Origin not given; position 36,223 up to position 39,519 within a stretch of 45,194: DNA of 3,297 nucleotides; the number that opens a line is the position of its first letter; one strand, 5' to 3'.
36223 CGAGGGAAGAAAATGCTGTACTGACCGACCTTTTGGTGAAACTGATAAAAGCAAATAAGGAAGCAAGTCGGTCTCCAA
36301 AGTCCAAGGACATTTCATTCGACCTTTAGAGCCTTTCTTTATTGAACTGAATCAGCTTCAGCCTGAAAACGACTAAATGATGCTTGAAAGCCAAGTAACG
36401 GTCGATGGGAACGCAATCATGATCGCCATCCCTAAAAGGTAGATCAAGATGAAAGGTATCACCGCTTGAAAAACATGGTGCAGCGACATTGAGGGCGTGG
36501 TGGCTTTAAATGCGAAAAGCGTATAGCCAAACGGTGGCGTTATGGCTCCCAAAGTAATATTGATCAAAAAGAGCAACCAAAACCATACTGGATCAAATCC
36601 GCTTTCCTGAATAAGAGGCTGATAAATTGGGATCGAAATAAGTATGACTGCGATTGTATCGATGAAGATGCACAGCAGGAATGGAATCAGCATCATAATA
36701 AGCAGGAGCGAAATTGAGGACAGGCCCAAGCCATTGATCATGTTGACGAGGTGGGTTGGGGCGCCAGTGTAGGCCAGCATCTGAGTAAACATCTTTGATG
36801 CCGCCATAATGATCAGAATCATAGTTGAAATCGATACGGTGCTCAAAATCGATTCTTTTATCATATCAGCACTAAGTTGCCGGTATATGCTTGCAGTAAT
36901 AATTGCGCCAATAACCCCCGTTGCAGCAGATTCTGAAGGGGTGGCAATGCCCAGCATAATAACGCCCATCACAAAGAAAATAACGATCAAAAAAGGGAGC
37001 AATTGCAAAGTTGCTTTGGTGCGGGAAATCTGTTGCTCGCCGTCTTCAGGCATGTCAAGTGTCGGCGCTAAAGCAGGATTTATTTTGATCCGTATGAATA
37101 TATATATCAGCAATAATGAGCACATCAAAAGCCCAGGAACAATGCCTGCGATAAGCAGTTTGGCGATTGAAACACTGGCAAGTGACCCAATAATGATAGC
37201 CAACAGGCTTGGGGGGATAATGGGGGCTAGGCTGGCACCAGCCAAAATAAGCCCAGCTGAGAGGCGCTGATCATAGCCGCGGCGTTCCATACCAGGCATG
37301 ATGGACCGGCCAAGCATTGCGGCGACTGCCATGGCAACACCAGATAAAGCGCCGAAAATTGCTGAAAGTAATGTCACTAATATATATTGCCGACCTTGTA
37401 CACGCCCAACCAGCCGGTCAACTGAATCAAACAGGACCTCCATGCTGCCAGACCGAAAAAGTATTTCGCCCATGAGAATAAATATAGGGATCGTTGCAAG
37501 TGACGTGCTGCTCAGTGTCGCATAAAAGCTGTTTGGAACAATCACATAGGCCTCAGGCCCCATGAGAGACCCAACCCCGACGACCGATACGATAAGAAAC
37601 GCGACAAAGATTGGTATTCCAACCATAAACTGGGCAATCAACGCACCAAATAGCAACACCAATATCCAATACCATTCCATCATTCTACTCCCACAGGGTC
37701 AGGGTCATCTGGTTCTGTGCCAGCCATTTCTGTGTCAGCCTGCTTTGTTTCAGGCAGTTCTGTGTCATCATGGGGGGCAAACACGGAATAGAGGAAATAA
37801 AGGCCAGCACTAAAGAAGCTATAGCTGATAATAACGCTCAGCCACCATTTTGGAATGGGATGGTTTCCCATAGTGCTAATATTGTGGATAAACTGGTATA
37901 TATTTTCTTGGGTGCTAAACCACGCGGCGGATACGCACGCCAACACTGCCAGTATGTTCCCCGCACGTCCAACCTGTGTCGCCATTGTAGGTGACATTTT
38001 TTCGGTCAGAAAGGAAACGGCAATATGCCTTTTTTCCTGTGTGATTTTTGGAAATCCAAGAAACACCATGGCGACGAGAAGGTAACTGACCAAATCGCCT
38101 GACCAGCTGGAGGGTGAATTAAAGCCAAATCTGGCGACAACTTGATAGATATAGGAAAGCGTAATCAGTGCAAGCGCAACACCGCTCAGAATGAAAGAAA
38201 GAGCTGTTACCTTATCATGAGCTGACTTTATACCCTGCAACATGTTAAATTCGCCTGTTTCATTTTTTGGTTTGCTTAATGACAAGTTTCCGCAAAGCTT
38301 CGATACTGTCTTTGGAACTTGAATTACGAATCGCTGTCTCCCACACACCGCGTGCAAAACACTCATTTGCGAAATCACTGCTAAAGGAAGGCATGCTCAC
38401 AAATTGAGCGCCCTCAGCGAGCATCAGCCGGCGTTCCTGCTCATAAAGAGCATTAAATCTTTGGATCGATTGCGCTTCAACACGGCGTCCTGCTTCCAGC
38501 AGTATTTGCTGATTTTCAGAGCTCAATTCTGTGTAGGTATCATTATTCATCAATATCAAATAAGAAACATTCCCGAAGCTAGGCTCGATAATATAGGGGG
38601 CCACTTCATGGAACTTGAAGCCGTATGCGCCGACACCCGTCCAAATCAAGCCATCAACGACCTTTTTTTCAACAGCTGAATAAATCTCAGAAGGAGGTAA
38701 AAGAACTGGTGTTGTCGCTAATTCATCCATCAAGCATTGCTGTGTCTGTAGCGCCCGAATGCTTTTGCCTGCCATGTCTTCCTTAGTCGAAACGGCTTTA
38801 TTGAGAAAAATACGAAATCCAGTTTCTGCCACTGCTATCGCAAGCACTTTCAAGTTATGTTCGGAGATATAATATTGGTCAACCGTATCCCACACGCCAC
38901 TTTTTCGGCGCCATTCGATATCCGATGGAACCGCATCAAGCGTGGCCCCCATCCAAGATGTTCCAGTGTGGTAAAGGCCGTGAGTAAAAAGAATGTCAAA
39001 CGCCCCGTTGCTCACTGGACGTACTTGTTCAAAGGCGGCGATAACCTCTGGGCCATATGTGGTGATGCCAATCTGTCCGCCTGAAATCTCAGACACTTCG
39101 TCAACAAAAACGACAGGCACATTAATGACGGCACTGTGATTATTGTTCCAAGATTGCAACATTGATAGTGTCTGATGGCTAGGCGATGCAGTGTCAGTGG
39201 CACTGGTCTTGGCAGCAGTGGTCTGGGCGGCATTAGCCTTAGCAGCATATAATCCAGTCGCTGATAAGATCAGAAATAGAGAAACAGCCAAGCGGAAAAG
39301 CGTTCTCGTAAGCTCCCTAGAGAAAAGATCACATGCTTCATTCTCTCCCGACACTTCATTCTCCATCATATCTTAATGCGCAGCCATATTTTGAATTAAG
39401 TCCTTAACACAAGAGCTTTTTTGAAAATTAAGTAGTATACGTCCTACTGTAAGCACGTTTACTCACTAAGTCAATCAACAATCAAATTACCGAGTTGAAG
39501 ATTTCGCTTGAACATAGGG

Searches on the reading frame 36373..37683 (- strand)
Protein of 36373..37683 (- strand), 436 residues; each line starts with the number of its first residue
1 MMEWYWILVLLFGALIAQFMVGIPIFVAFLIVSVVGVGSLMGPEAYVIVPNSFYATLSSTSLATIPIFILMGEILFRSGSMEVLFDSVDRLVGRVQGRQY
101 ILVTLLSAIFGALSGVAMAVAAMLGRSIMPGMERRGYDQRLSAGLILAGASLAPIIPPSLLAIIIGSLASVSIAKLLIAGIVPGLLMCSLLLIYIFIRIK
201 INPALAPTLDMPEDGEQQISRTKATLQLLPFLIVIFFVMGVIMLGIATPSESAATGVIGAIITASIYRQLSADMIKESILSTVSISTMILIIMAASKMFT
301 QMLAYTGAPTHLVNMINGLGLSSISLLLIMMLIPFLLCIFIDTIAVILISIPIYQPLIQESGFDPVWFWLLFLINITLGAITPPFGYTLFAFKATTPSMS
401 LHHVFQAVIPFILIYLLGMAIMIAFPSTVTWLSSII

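Call 6: search_protein_families(library=ncbifam, proteins=[window:36373-37683:-], max_evalue=0.00001)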
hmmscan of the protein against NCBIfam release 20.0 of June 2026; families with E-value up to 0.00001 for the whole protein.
window:36373-37683:- (436 aa): 3 families
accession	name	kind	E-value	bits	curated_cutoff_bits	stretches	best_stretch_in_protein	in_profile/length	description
TIGR00786.1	dctM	subfamily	5.5e-82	275.7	268.45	1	22-432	1-404/405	TRAP transporter large permease subunit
NF011634.1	PRK15060.1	equivalog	8.8e-37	127.1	800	1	8-429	3-417/425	2,3-diketo-L-gulonate TRAP transporter large permease YiaN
TIGR02123.1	TRAP_fused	subfamily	4.9e-12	45.3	320.65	1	6-420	115-527/615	TRAP transporter fused permease subunit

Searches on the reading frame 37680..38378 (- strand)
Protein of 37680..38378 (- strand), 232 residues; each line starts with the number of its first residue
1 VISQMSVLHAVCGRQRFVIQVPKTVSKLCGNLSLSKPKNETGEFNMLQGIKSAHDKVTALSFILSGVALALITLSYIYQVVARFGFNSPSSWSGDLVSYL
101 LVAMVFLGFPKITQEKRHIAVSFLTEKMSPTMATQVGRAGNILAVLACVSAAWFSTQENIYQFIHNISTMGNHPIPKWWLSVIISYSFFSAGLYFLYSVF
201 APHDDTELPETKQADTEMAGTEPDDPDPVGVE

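Call 6: search_protein_families(library=ncbifam, proteins=[window:37680-38378:-], max_evalue=0.00001)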
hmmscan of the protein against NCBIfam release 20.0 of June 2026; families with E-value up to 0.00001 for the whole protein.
window:37680-38378:- (232 aa): 1 family
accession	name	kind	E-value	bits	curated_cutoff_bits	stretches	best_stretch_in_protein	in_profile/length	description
NF007374.1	PRK09877.1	equivalog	2e-10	41.2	260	1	67-181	11-124/157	2,3-diketo-L-gulonate TRAP transporter small permease YiaM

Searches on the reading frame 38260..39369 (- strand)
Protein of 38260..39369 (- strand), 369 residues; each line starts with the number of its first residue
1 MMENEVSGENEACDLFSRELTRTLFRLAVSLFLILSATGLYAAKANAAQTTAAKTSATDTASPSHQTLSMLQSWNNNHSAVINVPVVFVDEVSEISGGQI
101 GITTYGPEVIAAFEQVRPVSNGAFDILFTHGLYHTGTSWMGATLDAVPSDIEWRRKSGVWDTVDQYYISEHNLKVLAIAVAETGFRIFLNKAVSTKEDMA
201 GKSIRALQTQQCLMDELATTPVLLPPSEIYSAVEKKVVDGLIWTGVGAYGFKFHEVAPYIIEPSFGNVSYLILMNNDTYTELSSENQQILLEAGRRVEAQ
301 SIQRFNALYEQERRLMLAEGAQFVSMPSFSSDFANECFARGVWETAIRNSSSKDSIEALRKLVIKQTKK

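Call 16: search_protein_families(library=ncbifam, proteins=[window:38260-39369:-], max_evalue=1e-8)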
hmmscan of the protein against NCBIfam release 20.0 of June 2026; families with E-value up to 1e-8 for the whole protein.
window:38260-39369:- (369 aa): 2 families
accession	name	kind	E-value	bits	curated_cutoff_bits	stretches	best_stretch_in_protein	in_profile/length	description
NF037995.1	TRAP_S1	subfamily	3e-20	72.6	50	1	170-326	105-263/271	TRAP transporter substrate-binding protein DctP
TIGR00787.1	dctP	subfamily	1.3e-17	64.1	175.05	1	174-304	107-239/257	DctP family TRAP transporter solute-binding subunit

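Call 17: search_solved_structures(query=window:38260-39369:-, max_evalue=0.001)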
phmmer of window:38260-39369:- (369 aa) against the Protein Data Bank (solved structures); distinct sequences matched with E-value up to 0.001: 59.
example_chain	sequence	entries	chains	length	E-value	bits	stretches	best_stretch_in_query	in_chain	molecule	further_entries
4mnc_A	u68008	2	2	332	4e-20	75.4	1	66-301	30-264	TRAP dicarboxylate transporter-DctP subunit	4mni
2hzk_A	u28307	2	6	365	4.7e-13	52.2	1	62-340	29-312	TRAP-T family sorbitol/mannitol transporter, periplasmic binding protein, SmoM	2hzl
4n6d_A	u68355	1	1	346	1.5e-11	47.3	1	90-299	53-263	TRAP dicarboxylate transporter-DctP subunit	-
4nap_A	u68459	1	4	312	6.2e-10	41.9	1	90-292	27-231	Extracellular solute-binding protein, family 7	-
4pgn_A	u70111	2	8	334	7.4e-10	41.7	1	90-292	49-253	Extracellular solute-binding protein, family 7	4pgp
4p56_A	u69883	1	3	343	1.7e-09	40.5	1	71-304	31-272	Putative extracellular solute-binding protein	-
4p47_A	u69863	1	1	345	2.3e-09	40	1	58-305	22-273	TRAP dicarboxylate transporter, DctP subunit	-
4pe3_A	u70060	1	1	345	1.5e-08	37.4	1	84-350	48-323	TRAP dicarboxylate transporter-DctP subunit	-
4yzz_A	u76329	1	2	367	4.7e-08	35.7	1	54-332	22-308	TRAP TRANSPORTER SOLUTE BINDING PROTEIN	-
4yic_A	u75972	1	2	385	5.5e-08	35.5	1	54-332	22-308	TRAP TRANSPORTER SOLUTE BINDING PROTEIN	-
5cm6_A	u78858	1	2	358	8.3e-08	34.9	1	175-294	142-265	TRAP dicarboxylate transporter-DctP subunit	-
7bbr_A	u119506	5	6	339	8.3e-08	34.9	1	175-310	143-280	Putative TRAP transporter solute receptor DctP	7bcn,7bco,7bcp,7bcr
4ovs_A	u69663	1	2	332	9e-08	34.8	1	181-315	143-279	TRAP dicarboxylate transporter, DctP subunit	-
5iga_A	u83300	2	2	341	1e-07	34.7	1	96-323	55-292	TRAP TRANSPORTER SOLUTE BINDING PROTEIN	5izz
4x8r_A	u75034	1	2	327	1.1e-07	34.5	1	175-325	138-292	TRAP dicarboxylate transporter, DctP subunit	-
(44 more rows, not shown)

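Call 59: find_homologous_proteins(query=window:38260-39369:-, max_evalue=1e-20)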
Query window:38260-39369:- (369 aa): 19 proteins with E <= 1e-20 among 3787 candidates.
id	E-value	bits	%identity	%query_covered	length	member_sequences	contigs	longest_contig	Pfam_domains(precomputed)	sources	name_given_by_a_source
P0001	6.7e-237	803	100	99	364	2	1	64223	PF03480.19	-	-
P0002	1.9e-116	407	61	80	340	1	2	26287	PF03480.19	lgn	-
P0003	4.7e-115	402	57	83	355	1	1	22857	PF03480.19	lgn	-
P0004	2.3e-81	292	46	82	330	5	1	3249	PF03480.19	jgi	-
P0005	2.4e-80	288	46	81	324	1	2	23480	PF03480.19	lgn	-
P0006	9.3e-80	286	46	81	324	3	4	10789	PF03480.19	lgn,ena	-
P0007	3.7e-79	284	45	86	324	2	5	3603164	PF03480.19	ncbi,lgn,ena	-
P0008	1.1e-78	283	46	81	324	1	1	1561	PF03480.19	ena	-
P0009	2.4e-78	282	45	81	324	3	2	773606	PF03480.19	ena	-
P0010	2.0e-77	279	46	78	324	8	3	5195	PF03480.19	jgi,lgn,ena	jgi:TRAP-type C4-dicarboxylate transport system substrate-binding protein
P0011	3.5e-77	278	45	83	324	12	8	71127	PF03480.19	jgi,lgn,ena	-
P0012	9.8e-76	273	44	84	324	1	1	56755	PF03480.19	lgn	-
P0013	4.9e-74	268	44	80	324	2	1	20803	PF03480.19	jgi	jgi:TRAP-type C4-dicarboxylate transport system substrate-binding protein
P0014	2.5e-73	265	42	84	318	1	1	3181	PF03480.19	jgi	-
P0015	4.1e-73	265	44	77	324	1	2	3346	PF03480.19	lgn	-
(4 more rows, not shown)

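Call 62: find_encoding_contigs(protein=P0002, flank=10000, max_places=3)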
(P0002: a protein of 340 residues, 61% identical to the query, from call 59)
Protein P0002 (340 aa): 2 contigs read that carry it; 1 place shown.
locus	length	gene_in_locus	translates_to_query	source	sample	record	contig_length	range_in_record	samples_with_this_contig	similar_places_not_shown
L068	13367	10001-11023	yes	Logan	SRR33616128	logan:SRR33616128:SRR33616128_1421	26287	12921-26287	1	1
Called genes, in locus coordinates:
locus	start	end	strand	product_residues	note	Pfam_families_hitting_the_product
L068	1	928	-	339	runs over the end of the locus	PF00296:Bac_luciferase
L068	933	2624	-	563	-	PF02538:Hydantoinase_B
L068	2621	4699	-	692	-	PF05378:Hydant_A_N, PF01968:Hydantoinase_A, PF19278:Hydant_A_C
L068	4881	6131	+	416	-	PF01266:DAO, PF13450:NAD_binding_8 (faint)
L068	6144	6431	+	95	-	PF04267:SoxD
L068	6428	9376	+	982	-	PF13510:Fer2_4, PF00890:FAD_binding_2 (weak), PF01134:GIDA (weak), PF07992:Pyr_redox_2 (weak), PF12831:FAD_oxidored, PF17806:SO_alpha_A3, PF01571:GCV_T, PF08669:GCV_T_C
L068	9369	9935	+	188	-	-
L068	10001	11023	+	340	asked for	PF03480:DctP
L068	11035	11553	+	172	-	PF04290:DctQ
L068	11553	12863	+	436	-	PF06808:DctM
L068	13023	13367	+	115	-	?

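Call 63: find_encoding_contigs(protein=P0003, flank=10000, max_places=3)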
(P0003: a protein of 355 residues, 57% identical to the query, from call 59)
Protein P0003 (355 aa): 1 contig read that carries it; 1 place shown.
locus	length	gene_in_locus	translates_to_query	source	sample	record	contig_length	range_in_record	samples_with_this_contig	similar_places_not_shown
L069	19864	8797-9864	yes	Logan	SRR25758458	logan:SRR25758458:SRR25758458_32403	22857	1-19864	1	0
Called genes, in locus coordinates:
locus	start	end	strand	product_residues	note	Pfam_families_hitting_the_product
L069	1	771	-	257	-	?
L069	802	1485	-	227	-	PF00106:adh_short (weak), PF03807:F420_oxidored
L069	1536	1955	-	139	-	PF13622:4HBT_3 (weak), PF03061:4HBT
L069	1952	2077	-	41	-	-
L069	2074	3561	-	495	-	PF00501:AMP-binding, PF13193:AMP-binding_C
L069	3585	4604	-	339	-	PF00296:Bac_luciferase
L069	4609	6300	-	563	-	PF02538:Hydantoinase_B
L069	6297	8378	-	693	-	PF05378:Hydant_A_N, PF01968:Hydantoinase_A, PF19278:Hydant_A_C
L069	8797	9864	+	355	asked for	PF03480:DctP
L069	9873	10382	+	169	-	PF04290:DctQ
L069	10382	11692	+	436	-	PF06808:DctM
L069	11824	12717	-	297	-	PF00126:HTH_1, PF03466:LysR_substrate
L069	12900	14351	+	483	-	-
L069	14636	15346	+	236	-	PF01144:CoA_trans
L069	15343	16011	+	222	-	PF01144:CoA_trans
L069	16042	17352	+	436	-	PF00202:Aminotran_3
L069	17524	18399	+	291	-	PF00551:Formyl_trans_N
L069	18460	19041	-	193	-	PF01571:GCV_T (weak)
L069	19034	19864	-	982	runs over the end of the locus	PF13510:Fer2_4, PF07992:Pyr_redox_2 (faint), PF12831:FAD_oxidored (weak), PF17806:SO_alpha_A3, PF01571:GCV_T, PF08669:GCV_T_C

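Call 67: search_protein_families(library=pfam, proteins=[L069:16042-17352:+, L069:12900-14351:+], max_evalue=0.00001)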
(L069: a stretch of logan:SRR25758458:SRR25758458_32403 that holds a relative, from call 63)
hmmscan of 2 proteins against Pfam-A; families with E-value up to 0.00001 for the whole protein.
L069:16042-17352:+ (436 aa): 1 family
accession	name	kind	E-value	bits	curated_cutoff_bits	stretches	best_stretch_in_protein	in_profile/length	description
PF00202.27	Aminotran_3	-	4.2e-57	194.1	30.5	1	35-404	9-370/403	Aminotransferase class-III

L069:12900-14351:+ (483 aa): 0 families

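Call 68: predict_structure(alignment_id=A1)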
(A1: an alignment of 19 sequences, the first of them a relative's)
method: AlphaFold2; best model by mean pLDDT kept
length: 364 residues; sequences in the alignment: 19
mean_pLDDT: 86.8   pTM: 0.79
mean pLDDT of the five models: 86.8, 86.5, 85.6, 84.4, 82.1
residues with pLDDT >= 90: 227; 70-90: 90; 50-70: 33; < 50: 14
segments of 3 or more residues with pLDDT < 50: 44-55
pLDDT, mean of each block of 10 residues (from residue 1): 62 79 77 57 46 55 90 87 97 95 72 90 79 86 94 97 95 93 90 86 92 92 93 94 90 94 95 97 98 96 94 94 90 94 91 96 84
secondary structure, 60 per line:
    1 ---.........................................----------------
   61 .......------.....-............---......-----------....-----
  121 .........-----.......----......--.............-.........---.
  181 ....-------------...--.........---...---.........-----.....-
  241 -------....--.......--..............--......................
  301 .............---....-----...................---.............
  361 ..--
elements in order: H4-44 E61-67 H74-78 H80-91 E95-100 H112-115 E121-125 H126-129 H135-141 H146-151 H154-166 E168-176 E180-184 E198-200 H203-211 E215-217 H221-229 E235-239 H248-251 E254-260 E263-270 H271-276 H279-313 E317-320 H326-344 H348-362

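Call 70: search_protein_families(library=ncbifam, proteins=[L069:16042-17352:+, L069:14636-15346:+, L069:12900-14351:+], max_evalue=1e-10)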
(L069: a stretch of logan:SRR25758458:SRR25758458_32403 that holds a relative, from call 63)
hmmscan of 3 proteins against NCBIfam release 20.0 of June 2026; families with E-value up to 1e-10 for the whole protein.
L069:16042-17352:+ (436 aa): 66 families (the best 25 are shown)
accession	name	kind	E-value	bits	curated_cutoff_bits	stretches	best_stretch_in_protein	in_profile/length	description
NF000818.0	PRK00062.1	subfamily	2e-96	323.3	398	1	7-429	3-420/429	glutamate-1-semialdehyde 2,1-aminomutase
TIGR00713.1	hemL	equivalog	4.1e-96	322.2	527.3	1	10-429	2-416/423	glutamate-1-semialdehyde 2,1-aminomutase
NF009055.0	PRK12389.1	equivalog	3.8e-80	269.6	637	1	7-406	3-396/431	glutamate-1-semialdehyde 2,1-aminomutase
NF041362.1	GntE_guanitoxin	equivalog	2.2e-69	234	525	1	5-405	3-403/426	guanitoxin biosynthesis PLP-dependent transaminase GntE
NF001864.0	PRK00615.1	equivalog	8.3e-65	219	706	1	8-406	5-397/433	glutamate-1-semialdehyde aminotransferase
NF004856.0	PRK06209.1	equivalog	5.2e-52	176.9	486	1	6-432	7-412/450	glutamate-1-semialdehyde 2,1-aminomutase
NF005453.0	PRK07046.1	subfamily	5.3e-45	153.8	425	1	10-427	30-442/453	transaminase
TIGR00707.1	argD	subfamily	2.2e-42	145.2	410.05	1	35-374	9-333/381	acetylornithine/succinylornithine family transaminase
NF004426.0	PRK05769.1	equivalog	1.4e-40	139.4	552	1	32-408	33-408/441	acetyl ornithine aminotransferase family protein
TIGR00700.1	GABAtrnsam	equivalog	2.5e-40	138.3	506.65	1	36-377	16-362/420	4-aminobutyrate--2-oxoglutarate transaminase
NF005993.0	PRK08117.1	subfamily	5.2e-40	137.4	574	1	31-406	20-394/433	aspartate aminotransferase family protein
NF005985.0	PRK08088.1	equivalog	1.8e-38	132.3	713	1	11-371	5-360/426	4-aminobutyrate--2-oxoglutarate transaminase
NF006368.0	PRK08593.1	equivalog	4.9e-38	130.9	570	1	35-416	26-408/448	aspartate aminotransferase family protein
NF002797.0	PRK02936.1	equivalog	1.4e-37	129.3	496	1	39-374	15-331/385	acetylornithine transaminase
NF005272.0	PRK06777.1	equivalog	7.5e-37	126.9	725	1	36-378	23-364/421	4-aminobutyrate--2-oxoglutarate transaminase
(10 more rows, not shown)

L069:14636-15346:+ (236 aa): 2 families
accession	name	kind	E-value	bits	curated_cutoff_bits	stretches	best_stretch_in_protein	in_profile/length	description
TIGR02429.1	pcaI_scoA_fam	subfamily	5.2e-105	349.7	128.5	1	1-221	1-221/222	3-oxoacid CoA-transferase subunit A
NF007394.0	PRK09920.1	equivalog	3.1e-61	206.8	315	1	3-217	3-214/219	acetate CoA-transferase subunit alpha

L069:12900-14351:+ (483 aa): 6 families
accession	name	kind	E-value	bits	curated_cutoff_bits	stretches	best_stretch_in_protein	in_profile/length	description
TIGR00238.1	TIGR00238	subfamily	1.3e-28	100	199.2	1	64-383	46-321/331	KamA family radical SAM protein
TIGR04368.1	Glu_2_3_NH3_mut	equivalog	1.5e-25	89.6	650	1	74-382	96-359/404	glutamate 2,3-aminomutase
TIGR04468.1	arg_2_3_am_muta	equivalog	2.2e-23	82.8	600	1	74-397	43-325/351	arginine 2,3-aminomutase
TIGR03820.1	lys_2_3_AblA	equivalog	2.7e-23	82.4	525.4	1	65-375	41-308/417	lysine 2,3-aminomutase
TIGR03821.1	EFP_modif_epmB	equivalog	3.6e-22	78.8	369.3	0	195-381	140-302/321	EF-P beta-lysylation protein EpmB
TIGR03822.1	AblA_like_2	hypoth_equivalog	2.9e-21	75.8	396.25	0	194-383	133-298/321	lysine-2,3-aminomutase-like protein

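Call 71: fold_search(model_id=the predicted structure, library=pdb)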
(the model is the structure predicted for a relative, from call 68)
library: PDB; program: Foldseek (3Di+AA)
matches with E <= 10: 1242; with E <= 0.001: 752
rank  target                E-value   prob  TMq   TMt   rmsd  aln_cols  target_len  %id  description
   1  4mnc                  1.2e-21  1.00  0.69  0.80   3.3       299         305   22  Crystal structure of a TRAP periplasmic solute binding protein from Polaromonas sp. JS666 (Bpro_4736), Target EFI-510156 (released 2013-09-25)
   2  4mni                  2.6e-21  1.00  0.69  0.81   3.3       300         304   23  Crystal structure of a TRAP periplasmic solute binding protein from Polaromonas sp. JS666 (Bpro_4736), Target EFI-510156 (released 2013-09-25)
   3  2hzk_D                2.5e-20  1.00  0.69  0.73   3.7       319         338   20  Crystal structures of a sodium-alpha-keto acid binding subunit from a TRAP transporter in its open form (released 2007-04-03)
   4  4mnp                  6.8e-20  1.00  0.61  0.71   4.6       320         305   16  Structure of the Sialic Acid Binding Protein from Fusobacterium Nucleatum subsp. nucleatum ATCC 25586 (released 2014-07-09)
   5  2hzk_B                8.1e-20  1.00  0.68  0.73   3.6       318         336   21  Crystal structures of a sodium-alpha-keto acid binding subunit from a TRAP transporter in its open form (released 2007-04-03)
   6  2hzk_C                9.1e-20  1.00  0.68  0.74   3.6       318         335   20  Crystal structures of a sodium-alpha-keto acid binding subunit from a TRAP transporter in its open form (released 2007-04-03)
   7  2hzk_A                9.7e-20  1.00  0.68  0.73   3.6       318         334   21  Crystal structures of a sodium-alpha-keto acid binding subunit from a TRAP transporter in its open form (released 2007-04-03)
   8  4pcd                  1.3e-19  1.00  0.58  0.67   5.3       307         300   16  CRYSTAL STRUCTURE OF A TRAP PERIPLASMIC SOLUTE BINDING PROTEIN FROM ROSEOBACTER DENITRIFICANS OCh 114 (RD1_1052, TARGET  (released 2014-05-07)
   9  4yic_A                1.7e-19  1.00  0.65  0.68   4.2       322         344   17  CRYSTAL STRUCTURE OF A TRAP TRANSPORTER SOLUTE BINDING PROTEIN (IPR025997) FROM BORDETELLA BRONCHISEPTICA RB50 (BB0280 (released 2015-04-01)
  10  4pe3                  2.7e-19  1.00  0.66  0.75   4.1       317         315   18  CRYSTAL STRUCTURE OF A TRAP PERIPLASMIC SOLUTE BINDING PROTEIN FROM RHODOBACTER SPHAEROIDES (Rsph17029_3620, TARGET EFI- (released 2014-05-14)
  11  9bh3_A                3.8e-19  1.00  0.63  0.74   4.4       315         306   16  Structure of apo Aggregatibacter actinomycetemcomitans SiaP protein (released 2025-10-08)
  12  2hzl_B                4.6e-19  1.00  0.67  0.71   4.0       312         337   20  Crystal structures of a sodium-alpha-keto acid binding subunit from a TRAP transporter in its closed forms (released 2007-04-03)
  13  3b50                  4.8e-19  1.00  0.62  0.71   4.9       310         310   15  Structure of H. influenzae sialic acid binding protein bound to Neu5Ac. (released 2007-11-13)
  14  4mag                  5.5e-19  1.00  0.65  0.75   4.2       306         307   15  Crystal structure of the Periplasmic Sialic Acid Binding Protein from Vibrio Cholerea (released 2014-07-02)
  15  2xxk                  5.5e-19  1.00  0.62  0.71   4.8       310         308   16  SiaP complex (released 2011-11-23)
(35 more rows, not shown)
